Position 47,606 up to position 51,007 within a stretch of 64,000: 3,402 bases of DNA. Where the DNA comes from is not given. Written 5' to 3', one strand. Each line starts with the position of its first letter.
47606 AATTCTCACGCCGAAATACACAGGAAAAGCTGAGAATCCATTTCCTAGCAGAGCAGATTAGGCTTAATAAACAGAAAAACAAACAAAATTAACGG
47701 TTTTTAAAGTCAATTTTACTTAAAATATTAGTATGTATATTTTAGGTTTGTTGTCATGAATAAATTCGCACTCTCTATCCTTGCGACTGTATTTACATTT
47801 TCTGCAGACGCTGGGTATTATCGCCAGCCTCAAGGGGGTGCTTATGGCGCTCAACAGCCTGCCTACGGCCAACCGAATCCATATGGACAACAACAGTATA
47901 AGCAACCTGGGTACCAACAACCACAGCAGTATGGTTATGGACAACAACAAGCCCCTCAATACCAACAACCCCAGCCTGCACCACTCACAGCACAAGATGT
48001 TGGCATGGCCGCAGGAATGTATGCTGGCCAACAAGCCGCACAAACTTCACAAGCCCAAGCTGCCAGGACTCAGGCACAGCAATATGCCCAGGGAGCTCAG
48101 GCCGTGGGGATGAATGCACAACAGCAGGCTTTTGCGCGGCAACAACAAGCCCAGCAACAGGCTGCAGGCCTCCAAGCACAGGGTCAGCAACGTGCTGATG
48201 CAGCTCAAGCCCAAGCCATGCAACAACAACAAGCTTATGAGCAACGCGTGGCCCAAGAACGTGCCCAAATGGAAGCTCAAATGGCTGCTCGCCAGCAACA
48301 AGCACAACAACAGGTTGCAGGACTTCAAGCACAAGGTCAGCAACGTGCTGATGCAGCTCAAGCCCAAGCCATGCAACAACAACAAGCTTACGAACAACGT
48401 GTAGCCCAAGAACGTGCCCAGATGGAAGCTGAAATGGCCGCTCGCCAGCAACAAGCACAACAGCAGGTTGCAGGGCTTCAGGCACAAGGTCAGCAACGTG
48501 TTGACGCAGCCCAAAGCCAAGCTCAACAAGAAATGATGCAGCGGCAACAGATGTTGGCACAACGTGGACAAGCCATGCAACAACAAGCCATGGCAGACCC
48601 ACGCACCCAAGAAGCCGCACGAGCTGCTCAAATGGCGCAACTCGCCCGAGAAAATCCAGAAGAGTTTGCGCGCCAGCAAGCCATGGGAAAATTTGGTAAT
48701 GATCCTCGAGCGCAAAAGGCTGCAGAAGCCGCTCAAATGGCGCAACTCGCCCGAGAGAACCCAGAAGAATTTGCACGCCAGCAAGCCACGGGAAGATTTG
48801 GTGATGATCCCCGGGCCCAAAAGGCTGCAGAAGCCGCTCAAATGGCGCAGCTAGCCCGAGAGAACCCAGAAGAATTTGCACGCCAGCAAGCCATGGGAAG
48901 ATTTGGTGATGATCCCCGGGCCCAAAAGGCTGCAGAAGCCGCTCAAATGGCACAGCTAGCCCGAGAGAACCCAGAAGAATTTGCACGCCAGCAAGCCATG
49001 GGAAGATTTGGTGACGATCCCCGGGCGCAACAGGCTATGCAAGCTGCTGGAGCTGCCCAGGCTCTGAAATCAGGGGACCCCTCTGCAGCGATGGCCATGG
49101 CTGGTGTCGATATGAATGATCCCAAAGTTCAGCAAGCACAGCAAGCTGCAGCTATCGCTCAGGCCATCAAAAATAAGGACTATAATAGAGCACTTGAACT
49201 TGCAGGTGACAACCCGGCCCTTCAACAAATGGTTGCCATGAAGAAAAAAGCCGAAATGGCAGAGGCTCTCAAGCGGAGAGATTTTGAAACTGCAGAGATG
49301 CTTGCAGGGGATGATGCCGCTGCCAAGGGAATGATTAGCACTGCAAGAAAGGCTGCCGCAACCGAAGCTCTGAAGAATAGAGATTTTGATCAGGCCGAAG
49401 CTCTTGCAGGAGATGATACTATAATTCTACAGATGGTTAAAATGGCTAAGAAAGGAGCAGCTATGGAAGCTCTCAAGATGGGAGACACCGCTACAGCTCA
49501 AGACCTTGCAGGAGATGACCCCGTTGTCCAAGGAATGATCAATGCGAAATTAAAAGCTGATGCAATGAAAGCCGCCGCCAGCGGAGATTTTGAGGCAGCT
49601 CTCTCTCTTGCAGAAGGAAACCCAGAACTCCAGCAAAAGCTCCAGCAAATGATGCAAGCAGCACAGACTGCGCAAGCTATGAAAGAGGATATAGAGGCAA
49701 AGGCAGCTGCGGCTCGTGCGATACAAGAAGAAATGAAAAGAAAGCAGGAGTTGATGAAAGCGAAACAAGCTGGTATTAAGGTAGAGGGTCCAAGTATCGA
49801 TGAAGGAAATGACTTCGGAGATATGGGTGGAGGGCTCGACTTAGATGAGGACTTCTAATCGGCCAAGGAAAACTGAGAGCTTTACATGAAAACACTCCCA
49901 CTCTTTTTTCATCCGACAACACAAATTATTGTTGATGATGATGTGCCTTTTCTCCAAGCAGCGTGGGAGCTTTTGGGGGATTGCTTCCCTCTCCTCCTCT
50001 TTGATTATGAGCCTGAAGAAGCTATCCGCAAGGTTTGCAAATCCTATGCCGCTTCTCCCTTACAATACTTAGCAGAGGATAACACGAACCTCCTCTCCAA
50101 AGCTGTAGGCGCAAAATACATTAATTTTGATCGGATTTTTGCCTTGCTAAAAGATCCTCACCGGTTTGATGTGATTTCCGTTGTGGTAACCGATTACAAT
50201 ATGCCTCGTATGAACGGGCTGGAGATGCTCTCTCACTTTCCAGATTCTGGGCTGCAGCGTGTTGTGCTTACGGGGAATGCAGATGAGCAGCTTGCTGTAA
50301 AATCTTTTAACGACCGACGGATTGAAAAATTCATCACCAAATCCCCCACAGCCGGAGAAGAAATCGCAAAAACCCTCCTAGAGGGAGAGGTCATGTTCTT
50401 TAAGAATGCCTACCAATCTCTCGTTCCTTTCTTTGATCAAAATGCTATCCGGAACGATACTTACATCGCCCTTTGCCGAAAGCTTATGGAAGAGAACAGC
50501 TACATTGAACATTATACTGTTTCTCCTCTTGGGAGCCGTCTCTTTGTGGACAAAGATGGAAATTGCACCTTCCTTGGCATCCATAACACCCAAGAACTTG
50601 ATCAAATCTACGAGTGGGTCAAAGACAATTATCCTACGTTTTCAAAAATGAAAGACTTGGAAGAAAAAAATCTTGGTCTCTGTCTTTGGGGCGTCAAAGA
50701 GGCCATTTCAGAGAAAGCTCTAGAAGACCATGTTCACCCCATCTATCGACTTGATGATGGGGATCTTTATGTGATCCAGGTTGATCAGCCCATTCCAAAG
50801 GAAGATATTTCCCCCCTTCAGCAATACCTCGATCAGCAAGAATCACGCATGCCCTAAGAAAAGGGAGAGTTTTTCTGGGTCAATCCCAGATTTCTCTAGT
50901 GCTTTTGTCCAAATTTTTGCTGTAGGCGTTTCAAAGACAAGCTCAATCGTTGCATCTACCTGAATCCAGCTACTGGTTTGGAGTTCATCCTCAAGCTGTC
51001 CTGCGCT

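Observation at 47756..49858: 700-aa secreted Gln/Ala-rich protein built from three generations of tandem repeats, with an acidic C-terminal tail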

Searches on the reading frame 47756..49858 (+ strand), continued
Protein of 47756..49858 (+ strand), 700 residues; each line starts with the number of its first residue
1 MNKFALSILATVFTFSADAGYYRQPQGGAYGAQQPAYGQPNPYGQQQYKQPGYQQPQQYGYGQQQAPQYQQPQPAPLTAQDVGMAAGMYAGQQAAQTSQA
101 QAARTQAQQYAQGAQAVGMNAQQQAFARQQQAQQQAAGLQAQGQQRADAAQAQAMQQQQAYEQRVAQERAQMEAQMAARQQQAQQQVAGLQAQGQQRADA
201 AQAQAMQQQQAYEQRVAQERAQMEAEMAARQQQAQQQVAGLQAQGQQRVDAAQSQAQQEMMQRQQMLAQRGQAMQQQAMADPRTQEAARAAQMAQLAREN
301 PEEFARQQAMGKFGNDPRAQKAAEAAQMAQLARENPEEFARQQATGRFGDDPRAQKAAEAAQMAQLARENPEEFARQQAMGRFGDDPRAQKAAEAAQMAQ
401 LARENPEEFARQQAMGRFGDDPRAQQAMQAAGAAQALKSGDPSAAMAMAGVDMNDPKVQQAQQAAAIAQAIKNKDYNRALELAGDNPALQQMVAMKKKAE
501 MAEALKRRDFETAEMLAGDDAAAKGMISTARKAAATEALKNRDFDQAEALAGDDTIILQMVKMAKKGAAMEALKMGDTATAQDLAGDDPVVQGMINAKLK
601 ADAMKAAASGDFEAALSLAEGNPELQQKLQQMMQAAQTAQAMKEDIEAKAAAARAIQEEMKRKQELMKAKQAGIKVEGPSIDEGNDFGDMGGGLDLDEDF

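Call 37: fold_search(model_id=the predicted structure, library=pdb)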
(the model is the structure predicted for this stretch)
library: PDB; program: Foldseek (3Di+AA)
matches with E <= 10: 774; with E <= 0.001: 1
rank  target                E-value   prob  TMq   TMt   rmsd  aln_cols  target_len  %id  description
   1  7rdr_A                9.6e-04  0.87  0.10  0.13  29.4       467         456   16  Circular tandem repeat protein with novel repeat topology and enhanced subunit contact surfaces (released 2021-09-01)
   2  4ui9_J                1.5e-02  0.57  0.09  0.11  19.6       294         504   12  Atomic structure of the human Anaphase-Promoting Complex (released 2015-06-17)
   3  8fbn_F                2.2e-02  0.69  0.10  0.21  20.7       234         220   19  Improving the secretion of designed protein assemblies through negative design of cryptic transmembrane domains (released 2023-03-22)
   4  5a31_J                2.2e-02  0.51  0.09  0.11  19.6       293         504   12  Structure of the human APC-Cdh1-Hsl1-UbcH10 complex. (released 2015-11-18)
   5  7xdt_A                3.3e-02  0.77  0.14  0.17  26.3       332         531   14  Structural basis for Gemin5 decamer-mediated mRNA binding (released 2022-08-24)
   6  8tar_S                3.6e-02  0.47  0.09  0.11  19.1       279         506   12  APC/C-CDH1-UBE2C-Ubiquitin-CyclinB-NTD (released 2023-09-27)
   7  4ui9_K                3.6e-02  0.41  0.07  0.10  20.5       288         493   13  Atomic structure of the human Anaphase-Promoting Complex (released 2015-06-17)
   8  8ruy_I                3.8e-02  0.51  0.11  0.06  39.8       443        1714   16  Structure of IFTA and IFTB in Retrograde Intraflagellar transport trains (released 2024-07-24)
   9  8bbg_C                4.3e-02  0.69  0.13  0.09  35.1       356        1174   16  Structure of the IFT-A complex; anterograde IFT-A train model (released 2022-12-21)
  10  8ro0_J                5.0e-02  0.28  0.09  0.11  35.9       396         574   16  Structure of the C. elegans Intron Lariat Spliceosome primed for disassembly (ILS') (released 2024-08-07)
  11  9hvq_Q                5.3e-02  0.23  0.08  0.07  35.5       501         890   15  Structure of the transcribing Pol II-DSIF-PAF-SPT6-RECQL5 complex (released 2025-07-16)
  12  2y4u                  5.6e-02  0.28  0.09  0.12  24.9       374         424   14  Crystal structure of human P58(IPK) in space group P312 (released 2011-08-10)
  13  5cwm                  5.6e-02  0.20  0.06  0.13  24.4       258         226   17  Crystal structure of de novo designed helical repeat protein DHR64 (released 2015-12-16)
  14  2y4t_B                6.5e-02  0.35  0.09  0.14  24.5       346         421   14  Crystal structure of the human co-chaperone P58(IPK) (released 2011-08-10)
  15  5g04_K                6.9e-02  0.47  0.07  0.10  17.0       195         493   13  Structure of the human APC-Cdc20-Hsl1 complex (released 2016-05-25)
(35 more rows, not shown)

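Call 68: search_dna_similar(query=window:47756-49858:+, collection=plasmids, mode=protein, max_evalue=0.001, max_rows=10)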
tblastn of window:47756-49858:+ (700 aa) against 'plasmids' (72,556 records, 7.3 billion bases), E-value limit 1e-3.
No match.

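Call 69: search_dna_similar(query=window:47756-49858:+, collection=phages, mode=protein, max_evalue=0.001, max_rows=10)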
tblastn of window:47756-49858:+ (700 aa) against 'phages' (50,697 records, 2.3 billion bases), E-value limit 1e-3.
No match.

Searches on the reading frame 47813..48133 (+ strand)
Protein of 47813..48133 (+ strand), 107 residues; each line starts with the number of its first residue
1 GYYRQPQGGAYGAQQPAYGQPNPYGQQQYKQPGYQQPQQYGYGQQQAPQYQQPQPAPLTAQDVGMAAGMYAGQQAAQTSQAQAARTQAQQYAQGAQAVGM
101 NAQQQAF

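Call 48: search_protein_families(library=pfam, proteins=[window:47813-48133:+], max_evalue=10)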
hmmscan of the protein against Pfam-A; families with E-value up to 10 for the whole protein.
seq(107 aa): 1 family
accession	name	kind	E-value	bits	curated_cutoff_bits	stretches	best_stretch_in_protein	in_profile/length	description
PF20058.4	DUF6457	-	0.034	14.4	27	1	56-93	40-77/80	Domain of unknown function (DUF6457)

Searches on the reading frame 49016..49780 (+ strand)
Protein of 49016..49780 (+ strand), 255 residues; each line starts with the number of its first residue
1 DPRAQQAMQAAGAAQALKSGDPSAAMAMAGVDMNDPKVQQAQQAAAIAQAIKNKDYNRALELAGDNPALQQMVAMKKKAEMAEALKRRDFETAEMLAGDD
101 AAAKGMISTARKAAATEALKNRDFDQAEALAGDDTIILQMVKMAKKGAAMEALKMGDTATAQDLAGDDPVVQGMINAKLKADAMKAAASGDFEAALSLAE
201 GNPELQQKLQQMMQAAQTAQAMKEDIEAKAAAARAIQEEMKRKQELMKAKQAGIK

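Call 42: predict_structure(protein=window:49016-49780:+)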
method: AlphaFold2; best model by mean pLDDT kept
length: 255 residues; sequences in the alignment: 1
mean_pLDDT: 89.3   pTM: 0.59
mean pLDDT of the five models: 89.3, 88.2, 87.8, 86.9, 86.6
residues with pLDDT >= 90: 158; 70-90: 95; 50-70: 2; < 50: 0
segments of 3 or more residues with pLDDT < 50: none
pLDDT, mean of each block of 10 residues (from residue 1): 83 80 78 83 88 92 92 92 94 93 93 94 94 93 94 92 90 91 90 91 88 89 91 90 88 68
secondary structure, 60 per line:
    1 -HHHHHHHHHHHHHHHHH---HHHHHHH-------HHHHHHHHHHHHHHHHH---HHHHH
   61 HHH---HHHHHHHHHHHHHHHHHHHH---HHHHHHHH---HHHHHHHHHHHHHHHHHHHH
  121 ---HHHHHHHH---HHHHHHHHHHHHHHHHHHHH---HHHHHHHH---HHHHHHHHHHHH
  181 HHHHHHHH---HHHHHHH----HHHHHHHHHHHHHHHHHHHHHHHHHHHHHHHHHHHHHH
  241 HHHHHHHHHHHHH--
elements in order: H2-18 H22-28 H36-52 H56-63 H67-86 H90-97 H101-120 H124-131 H135-154 H158-165 H169-188 H192-198 H203-253

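Call 48: search_protein_families(library=pfam, proteins=[window:49016-49687:+], max_evalue=10)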
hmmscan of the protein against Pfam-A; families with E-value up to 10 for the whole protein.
seq(224 aa): 4 families
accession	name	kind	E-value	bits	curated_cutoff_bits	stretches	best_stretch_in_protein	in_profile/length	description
PF17448.7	YqaH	-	3.7e-06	27.6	31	2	42-65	22-47/88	Uncharacterized YqaH-like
PF20463.3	PDH_C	-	0.013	16.3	22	1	180-212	33-65/102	Prephenate dehydrogenase, dimerization domain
PF04699.19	P16-Arc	-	4.1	8.2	21.9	1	37-81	30-74/150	ARP2/3 complex 16 kDa subunit (p16-Arc)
PF03176.21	MMPL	-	9.6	5.5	20.5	1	5-78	68-143/333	MMPL family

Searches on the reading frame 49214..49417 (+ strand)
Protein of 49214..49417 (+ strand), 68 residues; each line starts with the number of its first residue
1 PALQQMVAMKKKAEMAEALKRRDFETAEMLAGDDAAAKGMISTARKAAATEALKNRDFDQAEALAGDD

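Call 56: find_homologous_proteins(query=A3, max_evalue=0.001)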
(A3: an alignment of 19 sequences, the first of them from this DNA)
Query A3 (19 sequences): 8000 candidates shared short words with the query, none scored E <= 0.001.

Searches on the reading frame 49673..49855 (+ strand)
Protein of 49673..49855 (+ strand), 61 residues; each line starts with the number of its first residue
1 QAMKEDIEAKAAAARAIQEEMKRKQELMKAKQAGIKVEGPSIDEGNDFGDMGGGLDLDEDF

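Call 48: search_protein_families(library=pfam, proteins=[window:49673-49855:+], max_evalue=10)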
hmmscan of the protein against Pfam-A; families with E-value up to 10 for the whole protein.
seq(61 aa): 1 family
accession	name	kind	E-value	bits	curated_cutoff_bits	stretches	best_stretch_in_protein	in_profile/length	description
PF13744.12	HTH_37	-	0.14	12.4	27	1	4-41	10-47/80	Helix-turn-helix domain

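Call 49: search_solved_structures(query=window:49673-49855:+, max_evalue=10, show_alignments=3)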
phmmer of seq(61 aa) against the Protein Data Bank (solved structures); distinct sequences matched with E-value up to 10: 1.
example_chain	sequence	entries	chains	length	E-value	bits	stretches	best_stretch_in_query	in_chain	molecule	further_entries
5nnv_A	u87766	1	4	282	2.4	12.3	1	3-54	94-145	Chromosome partition protein Smc,Chromosome partition protein Smc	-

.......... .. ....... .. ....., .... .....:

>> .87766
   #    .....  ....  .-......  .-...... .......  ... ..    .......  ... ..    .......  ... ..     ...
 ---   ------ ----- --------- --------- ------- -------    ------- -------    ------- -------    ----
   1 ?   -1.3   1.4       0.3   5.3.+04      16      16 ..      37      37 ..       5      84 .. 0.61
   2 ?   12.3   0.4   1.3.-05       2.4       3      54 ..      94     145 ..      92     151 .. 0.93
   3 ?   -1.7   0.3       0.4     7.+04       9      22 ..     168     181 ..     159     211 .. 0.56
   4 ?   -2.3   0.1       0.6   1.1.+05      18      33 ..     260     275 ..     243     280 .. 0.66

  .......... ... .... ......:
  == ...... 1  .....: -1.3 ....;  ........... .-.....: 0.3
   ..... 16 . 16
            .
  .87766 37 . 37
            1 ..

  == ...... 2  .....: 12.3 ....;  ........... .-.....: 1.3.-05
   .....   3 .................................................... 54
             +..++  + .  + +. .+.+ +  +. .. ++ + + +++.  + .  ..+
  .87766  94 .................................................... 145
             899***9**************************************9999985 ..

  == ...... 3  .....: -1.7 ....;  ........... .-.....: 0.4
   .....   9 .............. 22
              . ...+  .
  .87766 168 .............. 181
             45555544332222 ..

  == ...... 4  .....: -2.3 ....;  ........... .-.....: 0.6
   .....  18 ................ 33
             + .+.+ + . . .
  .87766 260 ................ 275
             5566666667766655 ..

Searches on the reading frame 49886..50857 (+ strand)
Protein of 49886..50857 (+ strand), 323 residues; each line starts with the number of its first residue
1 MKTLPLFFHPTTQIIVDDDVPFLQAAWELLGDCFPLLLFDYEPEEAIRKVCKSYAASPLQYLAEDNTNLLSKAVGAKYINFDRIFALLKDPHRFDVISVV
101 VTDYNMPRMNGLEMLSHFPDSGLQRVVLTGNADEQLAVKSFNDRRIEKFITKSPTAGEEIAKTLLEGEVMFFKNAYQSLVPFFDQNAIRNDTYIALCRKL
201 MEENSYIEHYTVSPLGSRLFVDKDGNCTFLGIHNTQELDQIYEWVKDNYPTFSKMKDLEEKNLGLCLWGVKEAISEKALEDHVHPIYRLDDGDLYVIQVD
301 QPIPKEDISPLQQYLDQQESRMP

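Call 3: search_protein_families(library=pfam, proteins=[window:49886-50857:+], max_evalue=0.1)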
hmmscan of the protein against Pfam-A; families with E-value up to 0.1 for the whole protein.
window:49886-50857:+ (323 aa): 1 family
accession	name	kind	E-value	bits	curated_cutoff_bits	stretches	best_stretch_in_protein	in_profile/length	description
PF00072.30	Response_reg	-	8.1e-08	32.9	30.2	1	94-154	40-101/111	Response regulator receiver domain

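Call 4: search_protein_families(library=ncbifam, proteins=[window:49886-50857:+], max_evalue=0.1)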
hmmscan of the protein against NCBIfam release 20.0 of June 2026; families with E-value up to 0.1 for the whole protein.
window:49886-50857:+ (323 aa): 12 families
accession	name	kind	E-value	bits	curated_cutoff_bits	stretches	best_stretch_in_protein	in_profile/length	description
NF053512.1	nitric_RR_NosR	exception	1.1e-08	34.6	400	1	97-163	43-110/422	response regulator c-di-GMP phosphodiesterase, NosR family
NF006900.1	PRK09390.1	equivalog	7.6e-06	25.6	255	1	77-152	30-105/203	response regulator FixJ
NF008677.0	PRK11697.1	equivalog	0.00022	20.7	246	1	99-164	50-112/238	two-component system response regulator BtsR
NF049963.1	RespRegFlgRCampy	domain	0.00033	19.6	750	1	97-152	45-98/429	fla regulon two-component system response regulator FlgR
NF007935.0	PRK10651.1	equivalog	0.0046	16.2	250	1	99-133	55-90/216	two-component system response regulator NarL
NF012023.0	PRK15479.1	equivalog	0.0062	16.1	337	1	62-142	5-92/224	transcriptional regulator TctD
NF007969.0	PRK10693.1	equivalog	0.0075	15.3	329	1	98-137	53-92/337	two-component system response regulator RssB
NF007901.0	PRK10610.1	equivalog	0.04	14.1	189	1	97-118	51-72/129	chemotaxis response regulator CheY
NF040749.1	tetrathio_RR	equivalog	0.043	13.5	290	1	98-167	45-114/191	tetrathionate respiration response regulator TtrR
NF050064.1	BlResRespRegCbrR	equivalog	0.058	12.3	600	1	97-154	169-227/415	bile resistance response regulator CbrR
NF001965.0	PRK00742.1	subfamily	0.06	12.5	293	1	98-128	51-81/357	chemotaxis-specific protein-glutamate methyltransferase CheB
NF007685.0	PRK10360.1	equivalog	0.085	12.6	258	0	97-159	48-108/196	response regulator transcription factor UhpA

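Call 13: find_encoding_contigs(protein=window:49886-50857:+, flank=10000)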
Protein window:49886-50857:+ (323 aa): 1 contig read that carries it; 1 place shown.
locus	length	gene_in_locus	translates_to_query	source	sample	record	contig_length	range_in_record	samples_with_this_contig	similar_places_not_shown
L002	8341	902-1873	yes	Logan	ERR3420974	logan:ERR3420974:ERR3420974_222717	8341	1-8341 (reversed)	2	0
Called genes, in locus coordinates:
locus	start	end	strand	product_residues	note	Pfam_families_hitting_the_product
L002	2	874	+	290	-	?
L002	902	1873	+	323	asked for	PF00072:Response_reg (weak)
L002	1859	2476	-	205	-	PF02622:DUF179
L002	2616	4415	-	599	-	-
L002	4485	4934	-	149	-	PF22166:WHD_ArnR1 (weak)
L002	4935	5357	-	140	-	-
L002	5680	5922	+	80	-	PF14573:PP-binding_2 (weak), PF00550:PP-binding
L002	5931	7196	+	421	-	PF00109:ketoacyl-synt, PF00108:Thiolase_N (faint), PF02801:Ketoacyl-synt_C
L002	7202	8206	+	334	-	PF02618:YceG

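Call 26: find_homologous_proteins(query=window:49886-50857:+, max_evalue=0.00001)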
Query window:49886-50857:+ (323 aa): 1 proteins with E <= 0.00001 among 1449 candidates.
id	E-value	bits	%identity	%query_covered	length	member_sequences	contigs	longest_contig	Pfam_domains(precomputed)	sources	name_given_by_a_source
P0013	2.9e-218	741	100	100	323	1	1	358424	PF00072.31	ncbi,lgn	-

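Call 60: search_solved_structures(query=window:49886-50857:+, max_evalue=0.01)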
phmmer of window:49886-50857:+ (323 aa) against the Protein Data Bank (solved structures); distinct sequences matched with E-value up to 0.01: 5.
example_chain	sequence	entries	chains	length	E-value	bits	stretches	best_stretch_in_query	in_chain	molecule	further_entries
6sy9_A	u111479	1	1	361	3.4e-26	95.4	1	4-268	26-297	Response regulator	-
2rjn_A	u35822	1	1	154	1.3e-05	27.8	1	70-172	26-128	Response regulator receiver:Metal-dependent phosphohydrolase, HD subdomain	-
9qih_A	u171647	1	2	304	0.0021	20.6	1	94-173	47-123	SenB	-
1d5w_A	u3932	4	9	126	0.0065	19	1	98-147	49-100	TRANSCRIPTIONAL REGULATORY PROTEIN FIXJ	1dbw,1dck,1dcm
2jk1_A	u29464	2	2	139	0.0096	18.4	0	96-161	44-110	HYDROGENASE TRANSCRIPTIONAL REGULATORY PROTEIN HUPR1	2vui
